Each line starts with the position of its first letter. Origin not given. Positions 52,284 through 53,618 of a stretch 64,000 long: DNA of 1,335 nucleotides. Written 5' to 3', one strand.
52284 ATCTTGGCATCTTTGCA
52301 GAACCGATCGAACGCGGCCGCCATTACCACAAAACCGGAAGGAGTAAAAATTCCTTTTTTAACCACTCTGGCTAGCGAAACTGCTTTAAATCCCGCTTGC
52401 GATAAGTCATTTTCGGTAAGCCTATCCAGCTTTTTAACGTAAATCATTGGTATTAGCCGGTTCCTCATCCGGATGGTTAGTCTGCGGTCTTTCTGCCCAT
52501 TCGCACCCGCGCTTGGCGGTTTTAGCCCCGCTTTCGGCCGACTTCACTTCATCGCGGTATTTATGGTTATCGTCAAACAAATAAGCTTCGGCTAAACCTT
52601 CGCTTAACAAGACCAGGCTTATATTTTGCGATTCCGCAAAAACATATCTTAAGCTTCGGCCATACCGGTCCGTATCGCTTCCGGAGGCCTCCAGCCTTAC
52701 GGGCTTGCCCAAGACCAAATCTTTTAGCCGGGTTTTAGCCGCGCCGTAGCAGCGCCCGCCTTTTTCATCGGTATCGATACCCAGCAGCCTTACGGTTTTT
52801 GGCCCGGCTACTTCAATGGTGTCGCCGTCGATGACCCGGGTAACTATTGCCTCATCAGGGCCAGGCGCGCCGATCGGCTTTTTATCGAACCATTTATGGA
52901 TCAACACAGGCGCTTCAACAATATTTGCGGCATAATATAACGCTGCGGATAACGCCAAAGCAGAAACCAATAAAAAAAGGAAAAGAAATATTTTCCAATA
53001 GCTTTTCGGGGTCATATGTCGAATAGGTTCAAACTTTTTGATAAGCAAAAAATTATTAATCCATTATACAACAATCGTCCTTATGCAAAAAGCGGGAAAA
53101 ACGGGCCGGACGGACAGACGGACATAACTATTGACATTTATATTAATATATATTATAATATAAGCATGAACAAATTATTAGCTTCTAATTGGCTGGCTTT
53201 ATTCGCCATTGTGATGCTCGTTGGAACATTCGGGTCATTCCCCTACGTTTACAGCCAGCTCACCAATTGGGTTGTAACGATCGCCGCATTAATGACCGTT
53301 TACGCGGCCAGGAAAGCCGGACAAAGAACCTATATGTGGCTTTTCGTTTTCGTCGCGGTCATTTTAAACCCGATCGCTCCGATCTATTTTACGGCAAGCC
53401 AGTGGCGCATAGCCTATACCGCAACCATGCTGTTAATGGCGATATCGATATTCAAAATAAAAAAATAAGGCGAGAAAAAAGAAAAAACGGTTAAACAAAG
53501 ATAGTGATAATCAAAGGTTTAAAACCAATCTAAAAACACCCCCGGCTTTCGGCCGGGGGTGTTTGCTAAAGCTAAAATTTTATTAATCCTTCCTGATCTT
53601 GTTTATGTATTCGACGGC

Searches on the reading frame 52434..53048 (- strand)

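Call 4: search_protein_families(library=pfam, proteins=[window:52434-53048:-], max_evalue=0.01)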
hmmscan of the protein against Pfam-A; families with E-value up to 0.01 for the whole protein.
window:52434-53048:- (204 aa): 1 family
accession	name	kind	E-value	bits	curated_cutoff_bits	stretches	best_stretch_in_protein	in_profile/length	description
PF00565.23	SNase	-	5.2e-15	56.2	21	1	85-181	1-103/107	Staphylococcal nuclease homologue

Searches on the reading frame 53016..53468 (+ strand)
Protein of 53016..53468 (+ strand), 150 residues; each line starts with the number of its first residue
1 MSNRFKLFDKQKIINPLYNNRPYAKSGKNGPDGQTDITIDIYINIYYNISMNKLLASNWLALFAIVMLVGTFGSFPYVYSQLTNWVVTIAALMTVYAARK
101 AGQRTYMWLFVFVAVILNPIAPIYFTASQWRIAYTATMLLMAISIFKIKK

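Call 53: search_protein_families(library=pfam, proteins=[window:53016-53468:+], max_evalue=0.001)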
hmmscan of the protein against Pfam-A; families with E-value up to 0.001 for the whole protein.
window:53016-53468:+ (150 aa): 1 family
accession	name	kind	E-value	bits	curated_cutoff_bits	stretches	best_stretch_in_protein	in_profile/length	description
PF20619.3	DUF6804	-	1.7e-12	47.8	27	1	59-146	4-91/91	Family of unknown function (DUF6804)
